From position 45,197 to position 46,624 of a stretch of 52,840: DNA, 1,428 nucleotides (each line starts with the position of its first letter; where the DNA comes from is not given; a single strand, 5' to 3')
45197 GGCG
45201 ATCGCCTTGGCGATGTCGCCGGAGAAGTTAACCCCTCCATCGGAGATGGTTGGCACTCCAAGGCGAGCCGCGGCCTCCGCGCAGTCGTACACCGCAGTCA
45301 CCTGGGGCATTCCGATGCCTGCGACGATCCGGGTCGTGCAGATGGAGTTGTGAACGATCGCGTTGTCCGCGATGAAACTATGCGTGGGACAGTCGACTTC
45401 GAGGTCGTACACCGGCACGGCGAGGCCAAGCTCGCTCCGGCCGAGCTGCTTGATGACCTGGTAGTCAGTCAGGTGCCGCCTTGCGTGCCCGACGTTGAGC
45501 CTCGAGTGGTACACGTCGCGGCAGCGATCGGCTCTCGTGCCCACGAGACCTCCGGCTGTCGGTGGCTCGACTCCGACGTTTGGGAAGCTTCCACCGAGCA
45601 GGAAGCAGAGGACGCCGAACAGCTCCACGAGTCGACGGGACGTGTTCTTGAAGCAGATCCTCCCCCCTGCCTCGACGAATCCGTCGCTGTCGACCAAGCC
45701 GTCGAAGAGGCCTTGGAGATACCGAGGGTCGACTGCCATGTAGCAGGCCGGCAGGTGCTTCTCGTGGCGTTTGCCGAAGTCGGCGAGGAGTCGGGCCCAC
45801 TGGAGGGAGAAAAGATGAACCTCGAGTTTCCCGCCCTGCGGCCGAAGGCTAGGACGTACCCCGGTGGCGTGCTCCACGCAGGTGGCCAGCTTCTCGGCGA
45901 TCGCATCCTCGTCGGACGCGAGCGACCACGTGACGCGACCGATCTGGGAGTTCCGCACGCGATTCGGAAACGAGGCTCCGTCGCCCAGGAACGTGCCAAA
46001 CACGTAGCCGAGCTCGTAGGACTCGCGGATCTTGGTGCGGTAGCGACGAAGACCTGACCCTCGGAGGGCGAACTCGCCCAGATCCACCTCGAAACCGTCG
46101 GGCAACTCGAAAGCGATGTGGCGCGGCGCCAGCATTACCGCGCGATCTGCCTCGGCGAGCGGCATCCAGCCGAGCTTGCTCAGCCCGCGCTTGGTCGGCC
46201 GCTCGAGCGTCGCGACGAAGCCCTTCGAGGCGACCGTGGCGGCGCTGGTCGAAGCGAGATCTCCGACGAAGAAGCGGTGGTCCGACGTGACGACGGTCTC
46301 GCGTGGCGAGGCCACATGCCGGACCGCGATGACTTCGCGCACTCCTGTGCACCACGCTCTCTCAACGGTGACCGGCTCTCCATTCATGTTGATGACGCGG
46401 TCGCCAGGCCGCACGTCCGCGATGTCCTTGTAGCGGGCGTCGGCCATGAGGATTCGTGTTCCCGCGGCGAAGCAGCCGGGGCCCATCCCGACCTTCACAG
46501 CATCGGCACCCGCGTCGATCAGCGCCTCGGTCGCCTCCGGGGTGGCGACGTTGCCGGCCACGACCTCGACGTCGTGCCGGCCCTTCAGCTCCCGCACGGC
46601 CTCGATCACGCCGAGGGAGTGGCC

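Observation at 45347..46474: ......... intein inside the catalytic loop of IMP dehydrogenase (GuaB)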

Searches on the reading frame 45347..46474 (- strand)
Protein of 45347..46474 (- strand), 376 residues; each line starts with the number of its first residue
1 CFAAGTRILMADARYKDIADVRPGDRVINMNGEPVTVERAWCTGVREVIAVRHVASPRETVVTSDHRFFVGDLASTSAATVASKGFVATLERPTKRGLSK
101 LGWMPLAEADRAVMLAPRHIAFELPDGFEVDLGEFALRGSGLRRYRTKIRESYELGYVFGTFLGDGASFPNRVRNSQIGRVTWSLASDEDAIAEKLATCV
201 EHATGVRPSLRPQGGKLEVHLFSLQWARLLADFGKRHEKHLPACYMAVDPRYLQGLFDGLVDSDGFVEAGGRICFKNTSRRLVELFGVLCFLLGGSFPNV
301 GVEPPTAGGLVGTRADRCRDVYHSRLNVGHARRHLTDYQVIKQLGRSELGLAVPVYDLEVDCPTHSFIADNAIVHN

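Call 4: search_protein_families(library=pfam, proteins=[window:45347-46474:-], max_evalue=0.1)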
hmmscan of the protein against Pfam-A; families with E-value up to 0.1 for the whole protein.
window:45347-46474:- (376 aa): 5 families
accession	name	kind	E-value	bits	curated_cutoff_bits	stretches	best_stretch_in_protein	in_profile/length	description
PF05203.21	Hom_end_hint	-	5.1e-07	30.3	32.1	1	1-60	1-59/228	Hom_end-associated Hint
PF14890.11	Intein_splicing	-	3.1e-05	24.3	35.8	1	27-376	23-155/155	Intein splicing domain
PF13403.11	Hint_2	-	0.002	18.9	28.4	1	1-41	2-41/147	Hint domain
PF14528.11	LAGLIDADG_3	-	0.0044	17.7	22.5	0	255-284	5-37/82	LAGLIDADG-like domain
PF14623.11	Vint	-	0.0075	16.5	27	1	1-47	2-47/166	Hint-domain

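Call 5: search_protein_families(library=ncbifam, proteins=[window:45347-46474:-], max_evalue=0.1)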
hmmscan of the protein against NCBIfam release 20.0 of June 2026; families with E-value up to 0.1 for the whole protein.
window:45347-46474:- (376 aa): 5 families
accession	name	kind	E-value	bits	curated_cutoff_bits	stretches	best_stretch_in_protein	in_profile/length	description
NF038136.1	rSAM_Rv_intein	exception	5.2e-05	22.3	700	1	1-70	76-150/574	intein-containing Rv2578c family radical SAM protein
NF006207.0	PRK08332.1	equivalog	0.0019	15.5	2400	1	154-291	1004-1135/1684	vitamin B12-dependent ribonucleotide reductase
NF011491.0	PRK14898.1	equivalog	0.003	15.6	783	1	148-289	238-374/860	DNA-directed RNA polymerase subunit A''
TIGR01445.1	intein_Nterm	domain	0.0052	17.7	24.5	1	1-70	1-83/83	intein N-terminal splicing region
NF005852.0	PRK07773.1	equivalog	0.013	13.7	780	0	1-69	398-473/886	replicative DNA helicase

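Call 6: search_solved_structures(query=window:45347-46474:-, max_evalue=1, show_alignments=3)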
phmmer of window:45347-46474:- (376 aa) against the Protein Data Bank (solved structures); distinct sequences matched with E-value up to 1: 9.
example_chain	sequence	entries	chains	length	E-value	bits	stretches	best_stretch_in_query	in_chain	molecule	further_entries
1dfa_A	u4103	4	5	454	0.001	21.6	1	1-37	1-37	PI-SCEI ENDONUCLEASE | ENDONUCLEASE PI-SCEI | PI-SCEI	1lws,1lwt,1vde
1ef0_A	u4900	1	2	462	0.0099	18.3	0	2-37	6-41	PI-SCEI ENDONUCLEASE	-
1um2_A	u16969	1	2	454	0.011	18.2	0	2-37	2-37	ENDONUCLEASE PI-SCEI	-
1jva_A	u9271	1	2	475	0.012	18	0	2-37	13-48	VMA1-DERIVED HOMING ENDONUCLEASE X10SSS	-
9cop_A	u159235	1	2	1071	0.013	18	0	1-37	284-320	V-type proton ATPase catalytic subunit A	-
1am2_A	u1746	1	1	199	0.055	15.9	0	346-376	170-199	MXE GYRA INTEIN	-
1gpp_A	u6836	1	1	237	0.22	13.9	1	1-37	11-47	ENDONUCLEASE PI-SCEI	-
8cpo_A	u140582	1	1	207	0.94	11.8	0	335-375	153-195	PolB16 Intein Cys-less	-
8cpn_A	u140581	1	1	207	0.95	11.8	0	335-375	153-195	PolB16 intein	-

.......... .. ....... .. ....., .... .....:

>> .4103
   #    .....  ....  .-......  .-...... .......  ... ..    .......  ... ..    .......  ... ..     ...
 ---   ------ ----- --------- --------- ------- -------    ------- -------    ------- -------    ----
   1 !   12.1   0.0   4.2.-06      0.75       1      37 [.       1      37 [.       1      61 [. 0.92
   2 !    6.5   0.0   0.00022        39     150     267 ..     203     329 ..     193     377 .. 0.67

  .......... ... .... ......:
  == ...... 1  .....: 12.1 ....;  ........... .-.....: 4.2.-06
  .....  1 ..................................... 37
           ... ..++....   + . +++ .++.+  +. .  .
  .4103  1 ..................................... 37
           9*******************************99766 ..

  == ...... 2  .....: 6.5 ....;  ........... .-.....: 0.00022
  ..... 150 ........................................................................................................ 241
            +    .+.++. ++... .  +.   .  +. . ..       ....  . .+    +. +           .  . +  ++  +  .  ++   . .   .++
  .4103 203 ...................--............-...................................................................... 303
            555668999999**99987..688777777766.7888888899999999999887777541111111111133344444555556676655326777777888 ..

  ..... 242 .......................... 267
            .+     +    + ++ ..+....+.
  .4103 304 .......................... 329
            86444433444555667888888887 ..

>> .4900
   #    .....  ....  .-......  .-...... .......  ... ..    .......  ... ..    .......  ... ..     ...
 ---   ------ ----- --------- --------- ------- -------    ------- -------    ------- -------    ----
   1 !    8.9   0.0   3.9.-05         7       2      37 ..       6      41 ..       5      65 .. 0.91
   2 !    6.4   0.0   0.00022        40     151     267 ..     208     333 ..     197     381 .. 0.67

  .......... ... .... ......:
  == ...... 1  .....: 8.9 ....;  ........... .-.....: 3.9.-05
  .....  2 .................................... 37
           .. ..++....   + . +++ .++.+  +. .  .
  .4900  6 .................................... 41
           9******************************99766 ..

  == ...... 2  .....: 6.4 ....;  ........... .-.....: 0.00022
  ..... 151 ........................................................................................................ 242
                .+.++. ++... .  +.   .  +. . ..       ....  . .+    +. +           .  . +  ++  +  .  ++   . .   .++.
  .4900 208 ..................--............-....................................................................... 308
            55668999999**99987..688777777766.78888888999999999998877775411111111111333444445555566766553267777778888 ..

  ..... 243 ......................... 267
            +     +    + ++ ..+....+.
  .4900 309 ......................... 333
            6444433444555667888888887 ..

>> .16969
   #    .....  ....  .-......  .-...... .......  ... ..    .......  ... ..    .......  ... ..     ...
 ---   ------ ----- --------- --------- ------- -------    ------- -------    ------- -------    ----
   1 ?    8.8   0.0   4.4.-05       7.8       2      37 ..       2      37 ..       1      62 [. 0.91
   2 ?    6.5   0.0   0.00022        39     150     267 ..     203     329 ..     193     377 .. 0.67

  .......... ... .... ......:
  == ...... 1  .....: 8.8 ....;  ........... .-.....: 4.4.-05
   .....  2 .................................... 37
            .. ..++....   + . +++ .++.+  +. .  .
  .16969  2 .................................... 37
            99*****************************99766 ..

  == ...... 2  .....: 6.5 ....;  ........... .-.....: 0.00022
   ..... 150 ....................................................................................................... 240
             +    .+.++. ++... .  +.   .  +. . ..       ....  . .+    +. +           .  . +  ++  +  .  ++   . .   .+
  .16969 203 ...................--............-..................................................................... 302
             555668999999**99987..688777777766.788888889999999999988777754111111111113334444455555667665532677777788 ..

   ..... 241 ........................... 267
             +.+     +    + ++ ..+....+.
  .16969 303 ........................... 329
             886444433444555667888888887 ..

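Call 7: find_homologous_proteins(query=window:45347-46474:-, max_evalue=0.001)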
Query window:45347-46474:- (376 aa): 201 proteins with E <= 0.001 among 8000 candidates; the best 120 are listed.
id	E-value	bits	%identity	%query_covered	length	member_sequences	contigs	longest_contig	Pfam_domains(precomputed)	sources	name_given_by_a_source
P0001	4.4e-207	706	82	100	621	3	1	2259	PF01070.25,PF00478.32,PF05203.22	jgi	jgi:IMP dehydrogenase/GMP reductase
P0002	1.2e-175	602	71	100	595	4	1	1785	PF00478.32,PF05203.22,PF00571.34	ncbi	ncbi:MAG: IMP dehydrogenase, partial [Gaiellaceae bacterium]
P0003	1.1e-152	527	64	100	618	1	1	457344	PF00478.32,PF05203.22,PF14890.12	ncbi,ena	-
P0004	5.8e-152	524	63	100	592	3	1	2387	PF01070.25,PF00478.32,PF05203.22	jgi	-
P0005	3.3e-148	512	62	100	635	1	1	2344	PF01070.25,PF00478.32,PF03060.22,PF05203.22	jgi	jgi:IMP dehydrogenase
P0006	6.9e-148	511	60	100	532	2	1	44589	PF01070.25,PF00478.32,PF05203.22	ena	-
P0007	7.5e-148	511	61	100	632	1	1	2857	PF01070.25,PF00478.32,PF05203.22,PF14890.12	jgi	jgi:IMP dehydrogenase/GMP reductase/intein/homing endonuclease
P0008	1.1e-145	504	59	98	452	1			PF00478.32,PF14890.12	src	-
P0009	5.3e-145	501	60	98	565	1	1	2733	PF01070.25,PF00478.32,PF03060.22,PF05203.22,PF14890.12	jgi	jgi:IMP dehydrogenase/GMP reductase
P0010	4.3e-144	498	61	100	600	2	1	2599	PF01070.25,PF00478.32,PF03060.22,PF05203.22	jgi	jgi:IMP dehydrogenase/GMP reductase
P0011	1.0e-141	491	59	100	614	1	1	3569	PF01070.25,PF00478.32,PF05203.22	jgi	jgi:IMP dehydrogenase/GMP reductase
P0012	3.6e-141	489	60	100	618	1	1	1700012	PF01070.25,PF00478.32,PF05203.22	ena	-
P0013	1.8e-138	480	60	98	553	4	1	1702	PF01070.25,PF00478.32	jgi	jgi:IMP dehydrogenase/GMP reductase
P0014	2.1e-136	473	58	100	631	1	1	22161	PF01070.25,PF00478.32,PF03060.22,PF05203.22,PF13403.12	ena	-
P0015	2.5e-136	473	59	98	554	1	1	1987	PF01070.25,PF00478.32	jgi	jgi:IMP dehydrogenase/GMP reductase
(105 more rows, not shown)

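Call 10: find_related_loci(query=window:45347-46474:-, collection=genome_contigs, flank=4000)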
Query window:45347-46474:- (376 aa) in genome_contigs; peptide patterns used: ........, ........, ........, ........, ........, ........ (x = any residue, [..] = any of these).
288 stretches matched a pattern; 1 encode a relative of the query (tblastn E <= 1e-3); 1 distinct loci.
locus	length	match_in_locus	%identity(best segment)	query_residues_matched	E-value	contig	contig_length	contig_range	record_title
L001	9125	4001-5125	65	1-376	9e-158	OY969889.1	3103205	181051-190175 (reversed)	MAG: uncultured Actinomycetes bacterium isolate MFD02360.bin.1.3 genome assembly, chromosome: 1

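Call 25: find_encoding_contigs(protein=P0001, flank=1500, max_places=2)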
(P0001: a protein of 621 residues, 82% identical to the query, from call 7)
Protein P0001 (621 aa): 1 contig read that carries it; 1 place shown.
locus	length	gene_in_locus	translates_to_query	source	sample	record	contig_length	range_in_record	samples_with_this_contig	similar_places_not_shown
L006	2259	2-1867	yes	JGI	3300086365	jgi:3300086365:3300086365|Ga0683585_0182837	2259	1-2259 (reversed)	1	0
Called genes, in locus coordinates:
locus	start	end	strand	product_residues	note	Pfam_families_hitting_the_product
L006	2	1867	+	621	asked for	PF00478:IMPDH, PF01070:FMN_dh (faint), PF05203:Hom_end_hint, PF00478:IMPDH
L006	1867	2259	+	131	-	?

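Call 34: search_protein_representatives(protein=window:45347-46474:-)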
Query: 376 residues. Proteins with E-value up to 0.001 (for the whole library): 795; up to 1e-10: 232; up to 1e-30: 140. The best 150 are listed.
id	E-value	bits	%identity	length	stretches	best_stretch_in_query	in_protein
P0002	3.9e-176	602.2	71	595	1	1-376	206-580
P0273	1.6e-150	517.9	62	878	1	1-376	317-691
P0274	1.0e-112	393.5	50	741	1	1-376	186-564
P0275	1.4e-112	393.1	52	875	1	1-376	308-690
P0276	1.4e-93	330.5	43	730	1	1-376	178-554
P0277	1.1e-89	317.7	42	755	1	1-376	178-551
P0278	2.0e-89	316.8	45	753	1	1-376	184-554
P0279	6.0e-88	312.0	42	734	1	1-376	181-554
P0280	2.4e-86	306.7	44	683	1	1-376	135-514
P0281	1.1e-83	297.9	42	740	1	1-376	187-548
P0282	4.1e-83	296.1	44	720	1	1-376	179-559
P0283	5.0e-83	295.8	42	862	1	1-376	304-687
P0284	1.0e-81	291.5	44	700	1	1-376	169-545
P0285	3.8e-81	289.6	42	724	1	1-376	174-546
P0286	7.1e-81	288.7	42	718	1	1-376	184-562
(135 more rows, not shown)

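Call 37: predict_structure(alignment_id=A3)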
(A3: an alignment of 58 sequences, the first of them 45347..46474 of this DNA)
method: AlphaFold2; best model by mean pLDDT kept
length: 376 residues; sequences in the alignment: 58
mean_pLDDT: 95.5   pTM: 0.93
mean pLDDT of the five models: 95.5, 95.2, 94.9, 94.0, 93.8
residues with pLDDT >= 90: 351; 70-90: 22; 50-70: 3; < 50: 0
segments of 3 or more residues with pLDDT < 50: none
pLDDT, mean of each block of 10 residues (from residue 1): 97 98 99 98 97 97 97 94 94 93 93 97 97 82 88 99 96 89 97 98 98 95 96 96 97 99 97 97 98 97 92 92 95 95 96 98 97 96
secondary structure, 60 per line:
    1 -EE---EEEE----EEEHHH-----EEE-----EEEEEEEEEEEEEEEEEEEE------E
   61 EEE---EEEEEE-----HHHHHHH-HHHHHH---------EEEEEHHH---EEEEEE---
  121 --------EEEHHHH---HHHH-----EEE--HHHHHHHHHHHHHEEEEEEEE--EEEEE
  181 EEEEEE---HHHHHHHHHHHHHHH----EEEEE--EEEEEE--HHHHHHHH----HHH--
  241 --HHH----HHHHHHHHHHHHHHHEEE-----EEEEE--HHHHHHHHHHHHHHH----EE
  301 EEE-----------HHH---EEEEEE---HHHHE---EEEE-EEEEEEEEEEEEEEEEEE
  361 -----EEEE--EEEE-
elements in order: E7-10 E15-17 E26-28 E34-53 E60-63 E67-72 H78-84 H86-91 E101-105 E112-117 E129-131 H132-135 H139-142 E148-150 H153-165 E166-173 E176-186 H190-204 E209-213 E216-221 H224-231 H250-264 E265-267 E273-277 H280-294 E299-303 E321-326 H330-333 E338-341 E343-360 E366-369 E372-375

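Call 40: fold_search(model_id=the predicted structure, library=pdb)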
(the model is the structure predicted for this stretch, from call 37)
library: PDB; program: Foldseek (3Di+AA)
matches with E <= 10: 728; with E <= 0.001: 81
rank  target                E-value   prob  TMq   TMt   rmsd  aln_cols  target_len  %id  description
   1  7qsu                  2.1e-16  1.00  0.69  0.70   4.8       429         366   14  Crystal structure of homing endonuclease-associated TliVMA intein (C1A, d333-339) (released 2022-03-30)
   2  1ef0_A                3.0e-14  1.00  0.52  0.47   8.6       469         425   14  CRYSTAL STRUCTURE OF PI-SCEI MINIPRECURSOR (released 2000-06-07)
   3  1vde_A                4.2e-14  1.00  0.57  0.51   8.2       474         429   15  PI-SCEI, A HOMING ENDONUCLEASE WITH PROTEIN SPLICING ACTIVITY (released 1998-04-08)
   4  7qss                  1.8e-13  1.00  0.64  0.57   7.0       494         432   12  Crystal structure of homing endonuclease-associated TliVMA intein (C1A) (released 2022-03-30)
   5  1vde_B                4.8e-13  1.00  0.57  0.51   7.7       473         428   16  PI-SCEI, A HOMING ENDONUCLEASE WITH PROTEIN SPLICING ACTIVITY (released 1998-04-08)
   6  1lws_A                2.0e-12  1.00  0.53  0.48   8.4       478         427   15  Crystal structure of the intein homing endonuclease PI-SceI bound to its recognition sequence (released 2002-09-27)
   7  1lwt_A                2.9e-12  1.00  0.50  0.44  10.1       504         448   16  Crystal structure of the intein homing endonuclease PI-SceI bound to its substrate DNA (Ca2+ free) (released 2002-09-27)
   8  1um2_A                4.1e-12  1.00  0.50  0.46  10.2       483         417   15  Crystal Structure of the Vma1-Derived Endonuclease with the Ligated Extein Segment (released 2004-09-22)
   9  1um2_B                4.6e-12  1.00  0.52  0.47   9.1       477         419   14  Crystal Structure of the Vma1-Derived Endonuclease with the Ligated Extein Segment (released 2004-09-22)
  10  1jva_B                6.4e-12  1.00  0.52  0.47   8.9       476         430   15  CRYSTAL STRUCTURE OF THE VMA1-DERIVED ENDONUCLEASE BEARING THE N AND C EXTEIN PROPEPTIDES (released 2002-08-29)
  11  1dfa                  7.6e-12  1.00  0.54  0.51   8.8       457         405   16  CRYSTAL STRUCTURE OF PI-SCEI IN C2 SPACE GROUP (released 1999-12-08)
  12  7qst                  1.6e-11  1.00  0.59  0.62   6.8       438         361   13  Crystal structure of homing endonuclease-associated PhoVMA intein (C1A) (released 2022-03-30)
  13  1jva_A                2.4e-11  1.00  0.55  0.50   9.2       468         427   14  CRYSTAL STRUCTURE OF THE VMA1-DERIVED ENDONUCLEASE BEARING THE N AND C EXTEIN PROPEPTIDES (released 2002-08-29)
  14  2cw7                  9.6e-11  1.00  0.58  0.42   8.1       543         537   12  Crystal structure of intein homing endonuclease II (released 2006-04-18)
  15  1ef0_B                1.8e-10  1.00  0.51  0.49   8.3       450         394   14  CRYSTAL STRUCTURE OF PI-SCEI MINIPRECURSOR (released 2000-06-07)
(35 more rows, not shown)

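Call 47: search_dna_similar(query=window:45347-46474:-, collection=phages, mode=protein, max_evalue=0.00001, max_rows=25)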
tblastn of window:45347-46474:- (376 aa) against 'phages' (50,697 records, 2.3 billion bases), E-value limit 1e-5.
Records with a match: 15; places in all: 15; records where one place covers at least 80% of the query: 1.
Best place of each record, by identity: <60% 15.
By first word of the organism name: Gordonia 12; Mycobacterium 3.
By host as written in the record: Gordonia terrae 3612 10; Mycobacterium smegmatis mc2 155 3; Gordonia terrae CAG3 2.
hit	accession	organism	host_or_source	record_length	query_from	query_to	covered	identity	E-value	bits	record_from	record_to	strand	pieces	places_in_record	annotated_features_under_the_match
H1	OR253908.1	Gordonia phage BearBQ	Gordonia terrae 3612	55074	21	376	95%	24.1%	2e-6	56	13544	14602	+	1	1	17: tape measure protein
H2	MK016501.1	Mycobacterium phage Nebkiss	Mycobacterium smegmatis mc2 155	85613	157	376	59%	29.7%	4e-9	64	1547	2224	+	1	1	2: terminase large subunit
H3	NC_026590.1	Mycobacterium phage Gaia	Mycobacterium smegmatis mc2 155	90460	157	376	59%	29.7%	4e-9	64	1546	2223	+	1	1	2: exonuclease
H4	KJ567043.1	Mycobacterium phage Gaia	Mycobacterium smegmatis mc2 155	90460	157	376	59%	29.7%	4e-9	64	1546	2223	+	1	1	2: terminase large subunit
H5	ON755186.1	Gordonia phage APunk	Gordonia terrae 3612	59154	157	314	42%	32.3%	1e-6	57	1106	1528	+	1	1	2: terminase large subunit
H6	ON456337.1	Gordonia Phage Sampson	Gordonia terrae 3612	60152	157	314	42%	32.3%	1e-6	57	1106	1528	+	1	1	2: terminase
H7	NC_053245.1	Gordonia phage Ali17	Gordonia terrae CAG3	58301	157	314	42%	32.3%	1e-6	57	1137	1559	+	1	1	2: exonuclease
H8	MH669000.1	Gordonia phage Ali17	Gordonia terrae CAG3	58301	157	314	42%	32.3%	1e-6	57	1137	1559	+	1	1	2: terminase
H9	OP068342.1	Gordonia phage ViaConlectus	Gordonia terrae 3612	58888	157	314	42%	32.3%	1e-6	57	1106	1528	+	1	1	2: terminase large subunit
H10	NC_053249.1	Gordonia phage Verity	Gordonia terrae 3612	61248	157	314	42%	31.7%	7e-7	57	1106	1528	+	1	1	2: exonuclease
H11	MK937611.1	Gordonia phage Verity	Gordonia terrae 3612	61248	157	314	42%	31.7%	7e-7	57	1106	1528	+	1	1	2: terminase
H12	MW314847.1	Gordonia phage Delrey21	Gordonia terrae 3612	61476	157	314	42%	31.7%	7e-7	57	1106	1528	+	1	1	2: terminase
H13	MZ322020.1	Gordonia phage DoctorFroggo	Gordonia terrae 3612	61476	157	314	42%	31.7%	7e-7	57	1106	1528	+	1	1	2: terminase large subunit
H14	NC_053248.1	Gordonia phage Zipp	Gordonia terrae 3612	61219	157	314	42%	31.7%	7e-7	57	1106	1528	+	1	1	2: exonuclease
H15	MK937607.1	Gordonia phage Zipp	Gordonia terrae 3612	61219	157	314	42%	31.7%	7e-7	57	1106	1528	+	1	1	2: terminase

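Call 48: find_related_loci(query=A3, collection=viral_contigs, flank=3000)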
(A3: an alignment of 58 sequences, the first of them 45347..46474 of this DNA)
Query A3 (376 aa) in viral_contigs; peptide patterns used: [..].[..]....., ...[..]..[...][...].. (x = any residue, [..] = any of these).
97 stretches matched a pattern; 36 encode a relative of the query (tblastn E <= 1e-3); 36 distinct loci.
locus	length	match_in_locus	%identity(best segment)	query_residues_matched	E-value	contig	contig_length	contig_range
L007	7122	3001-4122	44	1-376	7e-103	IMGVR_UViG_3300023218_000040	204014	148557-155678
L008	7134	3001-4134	41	1-376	8e-99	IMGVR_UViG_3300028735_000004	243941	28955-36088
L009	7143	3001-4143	41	1-376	2e-94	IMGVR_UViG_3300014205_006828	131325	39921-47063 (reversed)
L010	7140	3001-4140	43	1-376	7e-94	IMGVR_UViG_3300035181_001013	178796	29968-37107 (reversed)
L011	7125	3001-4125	39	1-376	9e-93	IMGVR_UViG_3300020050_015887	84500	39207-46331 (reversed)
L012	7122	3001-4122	44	1-376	2e-102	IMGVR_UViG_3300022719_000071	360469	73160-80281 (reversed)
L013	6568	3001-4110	40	1-376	2e-86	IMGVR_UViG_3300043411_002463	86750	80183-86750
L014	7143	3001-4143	38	1-376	7e-85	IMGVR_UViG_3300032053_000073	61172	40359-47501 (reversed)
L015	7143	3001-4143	38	1-376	7e-85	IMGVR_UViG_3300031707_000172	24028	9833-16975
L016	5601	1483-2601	39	1-376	5e-84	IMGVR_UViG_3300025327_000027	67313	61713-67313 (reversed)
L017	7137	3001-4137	40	1-376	1e-83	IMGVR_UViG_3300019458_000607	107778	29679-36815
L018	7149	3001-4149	38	1-376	3e-79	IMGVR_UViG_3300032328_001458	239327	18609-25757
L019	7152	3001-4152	39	1-376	5e-79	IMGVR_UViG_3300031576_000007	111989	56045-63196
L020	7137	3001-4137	36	1-376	2e-78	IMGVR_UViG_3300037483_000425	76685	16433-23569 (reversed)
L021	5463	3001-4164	36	1-376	1e-77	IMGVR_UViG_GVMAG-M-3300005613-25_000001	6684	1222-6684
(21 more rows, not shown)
